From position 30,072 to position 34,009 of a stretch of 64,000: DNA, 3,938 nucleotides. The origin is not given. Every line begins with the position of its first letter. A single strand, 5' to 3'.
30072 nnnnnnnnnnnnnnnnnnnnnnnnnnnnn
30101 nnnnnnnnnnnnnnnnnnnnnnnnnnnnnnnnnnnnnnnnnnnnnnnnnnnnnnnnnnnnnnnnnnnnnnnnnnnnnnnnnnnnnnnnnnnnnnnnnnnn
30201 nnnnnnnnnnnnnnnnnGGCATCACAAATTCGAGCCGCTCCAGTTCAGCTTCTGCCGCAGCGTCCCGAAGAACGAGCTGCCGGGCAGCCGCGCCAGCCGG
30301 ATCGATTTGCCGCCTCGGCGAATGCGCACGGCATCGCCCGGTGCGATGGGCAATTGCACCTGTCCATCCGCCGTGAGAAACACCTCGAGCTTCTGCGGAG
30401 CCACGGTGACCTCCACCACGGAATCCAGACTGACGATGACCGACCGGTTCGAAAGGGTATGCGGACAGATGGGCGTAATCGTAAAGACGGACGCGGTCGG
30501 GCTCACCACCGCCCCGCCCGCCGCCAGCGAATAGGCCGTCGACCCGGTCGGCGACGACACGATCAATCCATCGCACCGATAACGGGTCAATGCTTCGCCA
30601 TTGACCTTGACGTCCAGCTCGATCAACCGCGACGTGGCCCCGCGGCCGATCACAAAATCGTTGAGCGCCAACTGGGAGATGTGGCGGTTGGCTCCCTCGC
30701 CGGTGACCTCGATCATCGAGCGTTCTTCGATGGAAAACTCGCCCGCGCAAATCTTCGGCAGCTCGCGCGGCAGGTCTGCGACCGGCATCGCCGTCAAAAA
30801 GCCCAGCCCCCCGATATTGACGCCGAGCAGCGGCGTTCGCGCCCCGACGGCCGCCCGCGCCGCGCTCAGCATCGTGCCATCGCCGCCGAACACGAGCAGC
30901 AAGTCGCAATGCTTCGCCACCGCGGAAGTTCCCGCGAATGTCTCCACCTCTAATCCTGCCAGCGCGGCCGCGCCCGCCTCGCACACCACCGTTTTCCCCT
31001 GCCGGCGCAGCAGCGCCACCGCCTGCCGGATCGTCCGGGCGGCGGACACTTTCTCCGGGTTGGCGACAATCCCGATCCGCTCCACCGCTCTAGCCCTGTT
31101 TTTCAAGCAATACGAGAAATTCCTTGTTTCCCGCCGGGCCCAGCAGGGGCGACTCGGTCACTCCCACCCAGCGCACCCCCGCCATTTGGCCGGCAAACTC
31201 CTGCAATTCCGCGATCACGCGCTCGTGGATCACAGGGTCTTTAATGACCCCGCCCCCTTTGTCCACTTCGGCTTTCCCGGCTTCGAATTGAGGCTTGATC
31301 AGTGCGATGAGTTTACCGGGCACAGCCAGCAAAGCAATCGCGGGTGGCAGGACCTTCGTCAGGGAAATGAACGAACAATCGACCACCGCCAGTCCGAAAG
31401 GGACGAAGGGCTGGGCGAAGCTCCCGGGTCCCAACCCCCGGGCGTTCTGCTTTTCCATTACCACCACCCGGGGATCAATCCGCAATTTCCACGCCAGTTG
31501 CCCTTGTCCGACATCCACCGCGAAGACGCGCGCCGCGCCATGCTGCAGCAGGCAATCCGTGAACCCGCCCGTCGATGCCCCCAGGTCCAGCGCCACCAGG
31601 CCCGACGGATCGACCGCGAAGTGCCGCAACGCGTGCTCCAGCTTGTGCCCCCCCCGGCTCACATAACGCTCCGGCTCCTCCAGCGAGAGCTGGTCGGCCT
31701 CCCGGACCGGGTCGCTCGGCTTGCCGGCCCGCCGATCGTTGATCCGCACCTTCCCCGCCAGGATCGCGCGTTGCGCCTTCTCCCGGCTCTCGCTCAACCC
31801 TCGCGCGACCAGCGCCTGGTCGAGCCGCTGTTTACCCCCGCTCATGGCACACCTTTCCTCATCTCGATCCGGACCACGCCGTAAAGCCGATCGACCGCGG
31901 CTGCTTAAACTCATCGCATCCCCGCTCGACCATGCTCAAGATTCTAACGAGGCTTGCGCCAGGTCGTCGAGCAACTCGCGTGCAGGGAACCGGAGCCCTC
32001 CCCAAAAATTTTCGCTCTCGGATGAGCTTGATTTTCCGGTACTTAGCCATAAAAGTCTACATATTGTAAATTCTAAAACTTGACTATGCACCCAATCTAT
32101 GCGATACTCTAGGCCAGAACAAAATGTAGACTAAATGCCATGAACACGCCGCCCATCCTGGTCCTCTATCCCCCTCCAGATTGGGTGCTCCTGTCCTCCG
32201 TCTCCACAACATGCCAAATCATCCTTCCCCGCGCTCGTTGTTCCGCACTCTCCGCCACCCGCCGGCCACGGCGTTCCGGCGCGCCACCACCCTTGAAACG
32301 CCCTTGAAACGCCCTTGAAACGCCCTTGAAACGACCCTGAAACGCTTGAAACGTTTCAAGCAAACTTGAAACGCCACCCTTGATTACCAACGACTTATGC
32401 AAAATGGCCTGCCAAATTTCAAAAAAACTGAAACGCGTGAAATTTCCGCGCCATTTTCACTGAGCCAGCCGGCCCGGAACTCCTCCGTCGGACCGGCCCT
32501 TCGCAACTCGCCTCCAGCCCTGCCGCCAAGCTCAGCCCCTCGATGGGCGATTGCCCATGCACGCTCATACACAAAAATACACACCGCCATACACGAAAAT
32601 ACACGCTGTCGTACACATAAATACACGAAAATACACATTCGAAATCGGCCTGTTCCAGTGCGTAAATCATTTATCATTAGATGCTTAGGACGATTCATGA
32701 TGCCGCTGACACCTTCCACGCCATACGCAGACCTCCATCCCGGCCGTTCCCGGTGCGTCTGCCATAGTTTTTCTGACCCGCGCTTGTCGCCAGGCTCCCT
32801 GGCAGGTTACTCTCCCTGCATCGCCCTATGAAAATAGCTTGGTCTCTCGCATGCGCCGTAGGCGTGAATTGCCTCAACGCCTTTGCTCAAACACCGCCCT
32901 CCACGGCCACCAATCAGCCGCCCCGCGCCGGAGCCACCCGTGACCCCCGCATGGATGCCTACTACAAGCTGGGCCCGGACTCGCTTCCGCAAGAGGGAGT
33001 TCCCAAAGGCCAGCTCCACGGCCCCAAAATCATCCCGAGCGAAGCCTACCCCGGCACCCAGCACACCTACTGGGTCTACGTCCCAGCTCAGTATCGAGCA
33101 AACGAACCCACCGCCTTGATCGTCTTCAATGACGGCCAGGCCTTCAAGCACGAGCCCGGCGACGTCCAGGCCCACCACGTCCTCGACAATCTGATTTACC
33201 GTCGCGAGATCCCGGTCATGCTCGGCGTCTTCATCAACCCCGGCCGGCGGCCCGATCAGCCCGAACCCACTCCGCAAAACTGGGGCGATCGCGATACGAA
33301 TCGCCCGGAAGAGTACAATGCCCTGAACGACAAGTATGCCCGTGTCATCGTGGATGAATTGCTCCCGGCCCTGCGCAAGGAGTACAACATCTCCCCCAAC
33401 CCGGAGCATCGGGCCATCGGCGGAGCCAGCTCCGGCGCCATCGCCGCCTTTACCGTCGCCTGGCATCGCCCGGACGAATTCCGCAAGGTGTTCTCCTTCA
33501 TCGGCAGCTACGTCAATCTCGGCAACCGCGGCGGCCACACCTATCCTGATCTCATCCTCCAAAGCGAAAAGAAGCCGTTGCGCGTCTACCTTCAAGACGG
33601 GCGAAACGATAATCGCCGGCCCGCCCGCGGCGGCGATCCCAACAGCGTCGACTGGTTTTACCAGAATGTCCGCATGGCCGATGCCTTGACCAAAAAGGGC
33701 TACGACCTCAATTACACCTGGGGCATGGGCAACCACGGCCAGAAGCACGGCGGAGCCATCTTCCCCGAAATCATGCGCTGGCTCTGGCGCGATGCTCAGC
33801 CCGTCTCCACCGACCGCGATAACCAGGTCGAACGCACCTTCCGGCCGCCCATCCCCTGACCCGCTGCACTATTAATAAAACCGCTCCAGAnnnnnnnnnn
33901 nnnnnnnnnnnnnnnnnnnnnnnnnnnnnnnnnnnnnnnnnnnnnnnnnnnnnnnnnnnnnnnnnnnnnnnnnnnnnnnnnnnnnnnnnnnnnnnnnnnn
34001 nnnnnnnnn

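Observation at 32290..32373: Five tandem 11-bp TGAAACG units running into a perfect 16-bp LacI-type palindrome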

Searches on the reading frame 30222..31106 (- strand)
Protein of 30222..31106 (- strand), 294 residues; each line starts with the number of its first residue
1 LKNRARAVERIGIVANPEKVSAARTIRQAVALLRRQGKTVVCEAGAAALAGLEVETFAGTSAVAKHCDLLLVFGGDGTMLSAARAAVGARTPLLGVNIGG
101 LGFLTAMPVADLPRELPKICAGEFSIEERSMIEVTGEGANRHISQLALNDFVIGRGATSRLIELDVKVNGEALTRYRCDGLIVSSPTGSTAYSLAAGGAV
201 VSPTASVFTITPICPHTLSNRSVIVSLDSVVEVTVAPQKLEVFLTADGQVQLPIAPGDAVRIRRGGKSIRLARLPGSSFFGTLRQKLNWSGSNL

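Call 10: search_protein_families(library=pfam, proteins=[window:30222-31106:-])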
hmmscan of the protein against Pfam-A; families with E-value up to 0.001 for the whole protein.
window:30222-31106:- (294 aa): 2 families
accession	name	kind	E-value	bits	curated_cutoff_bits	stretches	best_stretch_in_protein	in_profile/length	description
PF20143.4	NAD_kinase_C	-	6.5e-35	120.1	23.7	1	148-273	1-125/126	ATP-NAD kinase C-terminal domain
PF01513.26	NAD_kinase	-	9.9e-17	61.9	25.5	1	11-124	1-130/130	ATP-NAD kinase N-terminal domain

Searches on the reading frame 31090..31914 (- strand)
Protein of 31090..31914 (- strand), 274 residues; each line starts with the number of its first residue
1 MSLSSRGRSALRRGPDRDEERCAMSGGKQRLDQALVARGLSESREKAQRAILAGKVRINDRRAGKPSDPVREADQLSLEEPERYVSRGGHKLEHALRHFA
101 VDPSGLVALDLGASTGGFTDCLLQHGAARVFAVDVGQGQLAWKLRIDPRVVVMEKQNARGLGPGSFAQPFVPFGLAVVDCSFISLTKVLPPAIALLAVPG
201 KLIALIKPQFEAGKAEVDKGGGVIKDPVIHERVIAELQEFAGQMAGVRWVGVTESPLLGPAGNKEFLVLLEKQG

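Call 10: search_protein_families(library=pfam, proteins=[window:31090-31914:-])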
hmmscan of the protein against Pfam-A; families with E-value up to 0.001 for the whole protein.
window:31090-31914:- (274 aa): 3 families
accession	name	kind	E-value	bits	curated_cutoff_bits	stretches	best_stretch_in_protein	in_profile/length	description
PF01728.25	FtsJ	-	1.5e-40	139.5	24.1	1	84-271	1-180/181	FtsJ-like methyltransferase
PF01479.30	S4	-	1.9e-12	47.2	22.8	1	29-75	1-47/48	S4 domain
PF22421.1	SYY_C-terminal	-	6.6e-05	23.2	27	1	22-76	12-66/83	Tyrosine--tRNA ligase SYY-like C-terminal domain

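Call 14: find_homologous_proteins(query=window:31090-31914:-, max_evalue=1e-40)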
Query window:31090-31914:- (274 aa): 7991 proteins with E <= 1e-40 among 8000 candidates; the best 120 are listed.
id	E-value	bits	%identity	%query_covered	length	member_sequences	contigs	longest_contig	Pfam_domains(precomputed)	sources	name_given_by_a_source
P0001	5.7e-150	516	94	92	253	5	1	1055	PF01479.31,PF01728.26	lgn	-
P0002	4.4e-121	422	78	91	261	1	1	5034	PF01479.31,PF01728.26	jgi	jgi:23S rRNA (cytidine1920-2'-O)/16S rRNA (cytidine1409-2'-O)-methyltransferase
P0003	2.0e-114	400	76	89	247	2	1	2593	PF01479.31,PF01728.26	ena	-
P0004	3.2e-114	399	77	89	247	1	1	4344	PF01479.31,PF01728.26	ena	-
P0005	3.7e-113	396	74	89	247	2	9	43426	PF01479.31,PF01728.26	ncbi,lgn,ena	-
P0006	5.6e-113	395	73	89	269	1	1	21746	PF01479.31,PF01728.26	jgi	jgi:23S rRNA (cytidine1920-2'-O)/16S rRNA (cytidine1409-2'-O)-methyltransferase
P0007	1.2e-112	394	75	89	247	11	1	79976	PF01479.31,PF01728.26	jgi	jgi:23S rRNA (cytidine1920-2'-O)/16S rRNA (cytidine1409-2'-O)-methyltransferase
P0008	1.7e-112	393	75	89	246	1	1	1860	PF22421.2,PF01479.31,PF01728.26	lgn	-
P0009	5.0e-112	392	73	89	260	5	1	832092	PF01479.31,PF01728.26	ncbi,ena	-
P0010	5.6e-112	392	73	89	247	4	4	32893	PF01479.31,PF01728.26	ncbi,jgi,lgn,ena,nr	ncbi:MAG TPA: TlyA family RNA methyltransferase [Verrucomicrobiae bacterium]|nr:TlyA family RNA meth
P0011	5.8e-112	392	74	89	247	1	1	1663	PF01479.31,PF01728.26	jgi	jgi:23S rRNA (cytidine1920-2'-O)/16S rRNA (cytidine1409-2'-O)-methyltransferase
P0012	6.0e-112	392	72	90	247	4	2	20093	PF01479.31,PF01728.26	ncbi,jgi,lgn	jgi:23S rRNA (cytidine1920-2'-O)/16S rRNA (cytidine1409-2'-O)-methyltransferase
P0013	7.5e-112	391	72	90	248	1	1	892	PF22421.2,PF01479.31,PF01728.26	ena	-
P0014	7.8e-112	391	74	89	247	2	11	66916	PF01479.31,PF01728.26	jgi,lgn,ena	jgi:23S rRNA (cytidine1920-2'-O)/16S rRNA (cytidine1409-2'-O)-methyltransferase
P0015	8.3e-112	391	72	89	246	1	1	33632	PF01479.31,PF01728.26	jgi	jgi:23S rRNA (cytidine1920-2'-O)/16S rRNA (cytidine1409-2'-O)-methyltransferase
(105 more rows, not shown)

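Call 16: find_encoding_contigs(protein=P0002, flank=5000, max_places=3)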
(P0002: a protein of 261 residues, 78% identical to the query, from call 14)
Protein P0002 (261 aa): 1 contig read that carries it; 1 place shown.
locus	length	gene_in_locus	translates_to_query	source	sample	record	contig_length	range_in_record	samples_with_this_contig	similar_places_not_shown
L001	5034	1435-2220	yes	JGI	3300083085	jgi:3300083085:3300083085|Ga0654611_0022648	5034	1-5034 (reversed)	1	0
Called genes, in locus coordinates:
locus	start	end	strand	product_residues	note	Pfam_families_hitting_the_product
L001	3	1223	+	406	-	?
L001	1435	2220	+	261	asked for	PF01479:S4, PF01728:FtsJ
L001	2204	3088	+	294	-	PF01513:NAD_kinase, PF20143:NAD_kinase_C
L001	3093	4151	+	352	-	PF00356:LacI, PF00532:Peripla_BP_1, PF13407:Peripla_BP_4, PF13377:Peripla_BP_3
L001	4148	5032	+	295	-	?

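Call 17: find_encoding_contigs(protein=P0005, flank=6000, max_places=3)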
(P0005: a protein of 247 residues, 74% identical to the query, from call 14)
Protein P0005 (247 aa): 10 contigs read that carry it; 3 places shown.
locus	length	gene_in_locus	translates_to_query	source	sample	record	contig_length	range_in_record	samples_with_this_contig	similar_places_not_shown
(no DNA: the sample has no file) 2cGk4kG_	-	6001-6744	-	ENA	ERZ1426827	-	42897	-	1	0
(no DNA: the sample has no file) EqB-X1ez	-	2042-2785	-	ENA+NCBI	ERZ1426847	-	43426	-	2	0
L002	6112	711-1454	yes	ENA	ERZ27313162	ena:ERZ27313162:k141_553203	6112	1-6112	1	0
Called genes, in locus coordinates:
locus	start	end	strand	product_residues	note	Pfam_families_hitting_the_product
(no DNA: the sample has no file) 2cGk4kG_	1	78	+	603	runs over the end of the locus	PF04551:GcpE, PF26540:GcpE_C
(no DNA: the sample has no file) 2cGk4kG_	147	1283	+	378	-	PF00226:DnaJ, PF01556:DnaJ_C, PF00684:DnaJ_CXXCXGXG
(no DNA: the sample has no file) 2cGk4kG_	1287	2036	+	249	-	PF20260:PUA_4, PF04452:Methyltrans_RNA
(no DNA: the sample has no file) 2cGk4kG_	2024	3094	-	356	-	PF02636:Methyltransf_28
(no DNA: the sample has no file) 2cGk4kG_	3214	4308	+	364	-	PF00437:T2SSE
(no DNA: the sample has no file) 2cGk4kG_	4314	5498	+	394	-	PF00437:T2SSE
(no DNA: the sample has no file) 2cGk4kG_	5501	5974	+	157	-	-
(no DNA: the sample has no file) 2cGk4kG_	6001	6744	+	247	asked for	PF01479:S4, PF01728:FtsJ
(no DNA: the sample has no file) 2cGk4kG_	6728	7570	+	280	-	PF01513:NAD_kinase, PF20143:NAD_kinase_C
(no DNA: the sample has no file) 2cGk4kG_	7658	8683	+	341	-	PF00356:LacI, PF00532:Peripla_BP_1, PF13407:Peripla_BP_4, PF13377:Peripla_BP_3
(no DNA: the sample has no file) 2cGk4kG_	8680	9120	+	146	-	-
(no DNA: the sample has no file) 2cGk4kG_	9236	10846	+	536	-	PF00005:ABC_tran, PF02463:SMC_N (faint), PF13555:AAA_29 (faint), PF13175:AAA_15 (faint), PF13476:AAA_23 (faint), PF12848:ABC_tran_Xtn, PF00005:ABC_tran, PF13304:AAA_21 (weak), +1 more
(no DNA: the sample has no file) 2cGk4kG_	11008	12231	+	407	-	-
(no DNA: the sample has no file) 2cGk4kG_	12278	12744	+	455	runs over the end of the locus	PF25390:WD40_RLD, PF00415:RCC1, PF00415:RCC1, PF13540:RCC1_2, PF25390:WD40_RLD, PF13540:RCC1_2, PF00415:RCC1, PF13540:RCC1_2, +8 more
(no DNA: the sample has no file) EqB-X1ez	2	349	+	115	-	?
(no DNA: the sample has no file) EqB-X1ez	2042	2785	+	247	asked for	PF01479:S4, PF01728:FtsJ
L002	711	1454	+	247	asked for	PF01479:S4, PF01728:FtsJ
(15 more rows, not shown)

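Call 18: find_encoding_contigs(protein=P0007, flank=6000, max_places=3)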
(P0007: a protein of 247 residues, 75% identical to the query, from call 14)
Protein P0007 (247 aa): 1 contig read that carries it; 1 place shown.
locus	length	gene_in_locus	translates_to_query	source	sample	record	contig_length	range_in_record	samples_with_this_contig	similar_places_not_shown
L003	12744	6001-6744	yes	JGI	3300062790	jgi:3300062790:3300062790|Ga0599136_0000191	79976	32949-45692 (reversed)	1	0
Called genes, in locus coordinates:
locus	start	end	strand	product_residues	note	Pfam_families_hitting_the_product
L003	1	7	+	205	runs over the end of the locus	PF01025:GrpE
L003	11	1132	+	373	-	PF00226:DnaJ, PF01556:DnaJ_C, PF00684:DnaJ_CXXCXGXG, PF15777:Anti-TRAP (faint), PF27439:DnaJ_C_2 (weak)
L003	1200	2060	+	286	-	PF20260:PUA_4, PF04452:Methyltrans_RNA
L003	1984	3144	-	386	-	PF02636:Methyltransf_28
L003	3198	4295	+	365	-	PF00437:T2SSE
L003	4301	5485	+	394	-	PF00437:T2SSE, PF13191:AAA_16 (weak)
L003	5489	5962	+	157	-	-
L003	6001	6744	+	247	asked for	PF01479:S4, PF01728:FtsJ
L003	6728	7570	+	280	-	PF01513:NAD_kinase, PF20143:NAD_kinase_C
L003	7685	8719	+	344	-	PF00356:LacI, PF00532:Peripla_BP_1, PF13407:Peripla_BP_4, PF13377:Peripla_BP_3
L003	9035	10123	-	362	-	PF09982:LpxR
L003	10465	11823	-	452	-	PF07394:DUF1501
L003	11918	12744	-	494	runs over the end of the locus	PF08811:DUF1800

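Call 75: find_encoding_contigs(protein=P0001, flank=3500, max_places=3)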
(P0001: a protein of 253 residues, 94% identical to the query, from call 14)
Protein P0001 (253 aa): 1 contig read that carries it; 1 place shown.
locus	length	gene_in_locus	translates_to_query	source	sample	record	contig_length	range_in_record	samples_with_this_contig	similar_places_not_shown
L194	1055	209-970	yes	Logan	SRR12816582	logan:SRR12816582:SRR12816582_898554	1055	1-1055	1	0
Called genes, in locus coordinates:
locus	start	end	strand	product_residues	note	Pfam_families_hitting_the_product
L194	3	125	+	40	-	?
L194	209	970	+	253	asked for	PF01479:S4, PF01728:FtsJ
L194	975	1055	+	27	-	?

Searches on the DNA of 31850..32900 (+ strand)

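Call 15: search_rna_families(source=window, start=31850, end=32900, threshold=evalue, max_evalue=5)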
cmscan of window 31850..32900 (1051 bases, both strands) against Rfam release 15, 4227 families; matches with E-value up to 5: 2.
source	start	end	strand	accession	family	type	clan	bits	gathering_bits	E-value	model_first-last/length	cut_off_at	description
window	32333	32361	-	RF03697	mir-722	Gene; miRNA;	-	19.5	81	1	1-67/67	no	mir-722 microRNA precursor family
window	32556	32595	-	RF02723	sno_ZL1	Gene; snRNA; snoRNA; CD-box;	-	12.8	64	2.4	52-91/196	no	Small nucleolar RNA ZL1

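Call 88: search_dna_similar(query=window:31880-32545:+, collection=plasmids, mode=distant, max_evalue=0.01, max_rows=10)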
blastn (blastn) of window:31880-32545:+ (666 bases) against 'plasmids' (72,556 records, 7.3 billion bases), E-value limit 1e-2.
No match.

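Call 89: search_dna_similar(query=window:31880-32545:+, collection=phages, mode=distant, max_evalue=0.01, max_rows=10)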
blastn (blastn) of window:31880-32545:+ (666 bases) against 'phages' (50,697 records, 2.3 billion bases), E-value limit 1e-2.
No match.

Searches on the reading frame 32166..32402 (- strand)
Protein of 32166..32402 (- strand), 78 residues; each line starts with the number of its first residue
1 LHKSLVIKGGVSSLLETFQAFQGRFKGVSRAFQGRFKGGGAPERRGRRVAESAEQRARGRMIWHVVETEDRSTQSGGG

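Call 10: search_protein_families(library=pfam, proteins=[window:32166-32402:-])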
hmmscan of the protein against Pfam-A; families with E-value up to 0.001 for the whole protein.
window:32166-32402:- (78 aa): 0 families

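Call 81: find_homologous_proteins(query=window:32166-32402:-, max_evalue=0.001)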
Query window:32166-32402:-: 4 candidates shared short words with the query, none scored E <= 0.001.

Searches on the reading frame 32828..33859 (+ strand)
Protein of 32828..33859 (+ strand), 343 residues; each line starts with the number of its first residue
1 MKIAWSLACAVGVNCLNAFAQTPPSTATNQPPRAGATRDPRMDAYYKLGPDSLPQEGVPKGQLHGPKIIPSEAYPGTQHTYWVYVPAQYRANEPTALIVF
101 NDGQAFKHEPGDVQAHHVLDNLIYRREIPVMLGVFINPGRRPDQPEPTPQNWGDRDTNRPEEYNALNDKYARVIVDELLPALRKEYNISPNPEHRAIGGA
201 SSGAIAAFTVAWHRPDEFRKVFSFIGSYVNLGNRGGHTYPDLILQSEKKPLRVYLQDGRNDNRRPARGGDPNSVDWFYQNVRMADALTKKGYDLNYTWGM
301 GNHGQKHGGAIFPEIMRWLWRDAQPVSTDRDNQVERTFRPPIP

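Call 10: search_protein_families(library=pfam, proteins=[window:32828-33859:+])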
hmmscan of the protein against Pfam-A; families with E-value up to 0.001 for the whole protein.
window:32828-33859:+ (343 aa): 1 family
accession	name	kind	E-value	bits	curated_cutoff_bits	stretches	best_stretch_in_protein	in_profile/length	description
PF00756.26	Esterase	-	1.4e-16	61.5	22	1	76-262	5-195/251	Putative esterase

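Call 11: find_encoding_contigs(protein=window:32828-33859:+, flank=10000, max_places=10)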
Protein window:32828-33859:+ (343 aa): no gene with exactly this product is on record in the collection.

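Call 63: find_homologous_proteins(query=window:32828-33859:+, max_evalue=1e-60)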
Query window:32828-33859:+ (343 aa): 7217 proteins with E <= 1e-60 among 8000 candidates; the best 120 are listed.
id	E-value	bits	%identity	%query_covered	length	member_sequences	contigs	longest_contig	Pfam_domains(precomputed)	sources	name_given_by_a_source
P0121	1.2e-202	691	97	88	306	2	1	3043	PF00756.27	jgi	-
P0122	8.2e-189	646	82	96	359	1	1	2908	PF00756.27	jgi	jgi:enterochelin esterase-like enzyme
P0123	4.0e-188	643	79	100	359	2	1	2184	PF00756.27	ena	-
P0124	4.7e-188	643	79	100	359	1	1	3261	PF00756.27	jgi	jgi:enterochelin esterase-like enzyme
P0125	1.3e-186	638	82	94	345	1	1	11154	PF00756.27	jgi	jgi:enterochelin esterase-like enzyme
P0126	8.2e-186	636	79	99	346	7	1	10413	PF00756.27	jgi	jgi:enterochelin esterase-like enzyme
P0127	1.4e-184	632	79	100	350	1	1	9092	PF00756.27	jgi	jgi:enterochelin esterase-like enzyme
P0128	3.7e-184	630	76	99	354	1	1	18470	PF00756.27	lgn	-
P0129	6.1e-184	630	81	95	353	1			PF00756.27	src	-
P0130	1.8e-183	628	78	98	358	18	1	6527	PF00756.27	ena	-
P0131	4.0e-183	627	75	99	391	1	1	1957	PF00756.27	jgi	jgi:enterochelin esterase family protein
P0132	2.0e-182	625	80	94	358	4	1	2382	PF00756.27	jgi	jgi:enterochelin esterase-like enzyme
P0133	2.3e-182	624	77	99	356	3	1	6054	PF00756.27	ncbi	ncbi:MAG: alpha/beta hydrolase [Limisphaerales bacterium]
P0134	4.7e-181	620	76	99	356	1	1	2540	PF00756.27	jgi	jgi:enterochelin esterase family protein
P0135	4.0e-180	617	77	99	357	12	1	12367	PF00756.27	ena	-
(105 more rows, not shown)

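Call 64: find_encoding_contigs(protein=P0121, flank=5000, max_places=3)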
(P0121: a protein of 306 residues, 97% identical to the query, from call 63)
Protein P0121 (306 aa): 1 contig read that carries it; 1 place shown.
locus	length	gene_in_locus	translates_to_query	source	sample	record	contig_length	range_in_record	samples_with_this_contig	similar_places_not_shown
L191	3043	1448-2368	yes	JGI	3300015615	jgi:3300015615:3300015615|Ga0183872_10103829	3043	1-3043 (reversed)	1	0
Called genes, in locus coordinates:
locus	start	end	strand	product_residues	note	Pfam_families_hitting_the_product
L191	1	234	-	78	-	?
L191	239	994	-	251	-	PF01479:S4, PF01728:FtsJ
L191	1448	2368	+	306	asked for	PF00756:Esterase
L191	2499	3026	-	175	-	-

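Call 65: find_encoding_contigs(protein=P0125, flank=4000, max_places=2)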
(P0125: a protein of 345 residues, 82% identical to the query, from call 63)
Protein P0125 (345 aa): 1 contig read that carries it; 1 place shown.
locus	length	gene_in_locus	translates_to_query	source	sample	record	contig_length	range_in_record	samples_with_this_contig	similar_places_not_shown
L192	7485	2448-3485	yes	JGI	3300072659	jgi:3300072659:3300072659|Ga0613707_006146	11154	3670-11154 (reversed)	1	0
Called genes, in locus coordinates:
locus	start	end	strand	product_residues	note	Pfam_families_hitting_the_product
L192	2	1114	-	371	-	?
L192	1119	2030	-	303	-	PF01297:ZnuA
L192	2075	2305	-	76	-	-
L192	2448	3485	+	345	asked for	PF00756:Esterase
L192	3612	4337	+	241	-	PF01209:Ubie_methyltran (weak), PF13489:Methyltransf_23, PF02353:CMAS (faint), PF05175:MTS, PF13847:Methyltransf_31, PF08241:Methyltransf_11, PF08242:Methyltransf_12, PF13649:Methyltransf_25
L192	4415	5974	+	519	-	PF04932:Wzy_C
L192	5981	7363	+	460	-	PF04015:DUF362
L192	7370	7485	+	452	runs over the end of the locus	-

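Call 66: find_encoding_contigs(protein=P0122, flank=4000, max_places=2)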
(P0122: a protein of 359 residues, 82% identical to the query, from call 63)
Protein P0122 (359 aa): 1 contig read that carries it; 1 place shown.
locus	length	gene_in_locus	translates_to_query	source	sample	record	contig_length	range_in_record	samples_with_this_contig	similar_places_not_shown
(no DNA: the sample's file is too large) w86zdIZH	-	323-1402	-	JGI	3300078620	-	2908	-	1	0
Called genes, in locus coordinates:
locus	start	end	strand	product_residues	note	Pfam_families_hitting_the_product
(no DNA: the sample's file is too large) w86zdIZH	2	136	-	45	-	?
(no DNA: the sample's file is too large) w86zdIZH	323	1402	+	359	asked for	PF00756:Esterase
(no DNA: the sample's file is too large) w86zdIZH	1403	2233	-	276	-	PF03372:Exo_endo_phos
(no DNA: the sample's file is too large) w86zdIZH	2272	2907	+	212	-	?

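Call 73: find_encoding_contigs(protein=P0126, flank=3500, max_places=2)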
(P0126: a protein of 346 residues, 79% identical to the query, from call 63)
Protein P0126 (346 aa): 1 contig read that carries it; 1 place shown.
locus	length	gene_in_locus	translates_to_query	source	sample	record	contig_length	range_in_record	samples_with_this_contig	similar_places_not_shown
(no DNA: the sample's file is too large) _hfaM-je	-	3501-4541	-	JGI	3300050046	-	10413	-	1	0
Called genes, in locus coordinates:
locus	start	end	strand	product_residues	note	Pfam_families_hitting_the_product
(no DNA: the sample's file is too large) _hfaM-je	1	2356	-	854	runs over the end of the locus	PF07583:PSCyt2, PF07587:PSD1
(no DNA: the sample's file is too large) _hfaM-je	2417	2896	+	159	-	PF06445:GyrI-like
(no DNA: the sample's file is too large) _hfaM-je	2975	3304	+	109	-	-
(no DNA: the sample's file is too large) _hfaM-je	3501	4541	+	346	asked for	PF00756:Esterase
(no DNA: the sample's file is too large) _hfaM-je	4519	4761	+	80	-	-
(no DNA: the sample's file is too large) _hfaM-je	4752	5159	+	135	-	-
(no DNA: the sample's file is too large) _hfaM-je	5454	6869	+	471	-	-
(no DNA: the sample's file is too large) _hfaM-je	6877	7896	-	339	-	PF05496:RuvB_N, PF06068:TIP49 (faint), PF01078:Mg_chelatase (faint), PF00004:AAA, PF07728:AAA_5 (weak), PF13238:AAA_18 (faint), PF17864:AAA_lid_4, PF05491:WHD_RuvB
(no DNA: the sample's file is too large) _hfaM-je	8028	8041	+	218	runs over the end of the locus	?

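Call 74: find_encoding_contigs(protein=P0133, flank=3500, max_places=2)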
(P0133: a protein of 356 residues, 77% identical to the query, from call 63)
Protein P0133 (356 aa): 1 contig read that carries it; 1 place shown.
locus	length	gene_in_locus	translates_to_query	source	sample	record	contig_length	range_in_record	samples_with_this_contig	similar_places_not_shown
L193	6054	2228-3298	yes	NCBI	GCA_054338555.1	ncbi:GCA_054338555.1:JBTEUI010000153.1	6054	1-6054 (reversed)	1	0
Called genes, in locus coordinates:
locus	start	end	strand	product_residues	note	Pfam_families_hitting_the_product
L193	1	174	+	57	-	PF05746:DALR_1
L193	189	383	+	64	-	-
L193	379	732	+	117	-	PF01906:YbjQ_1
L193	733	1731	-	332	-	PF13349:DUF4097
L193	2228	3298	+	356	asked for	PF00756:Esterase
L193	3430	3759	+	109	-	-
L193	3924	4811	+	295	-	PF03279:Lip_A_acyltrans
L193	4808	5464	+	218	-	PF03548:LolA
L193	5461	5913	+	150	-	PF07977:FabA, PF22818:ApeI-like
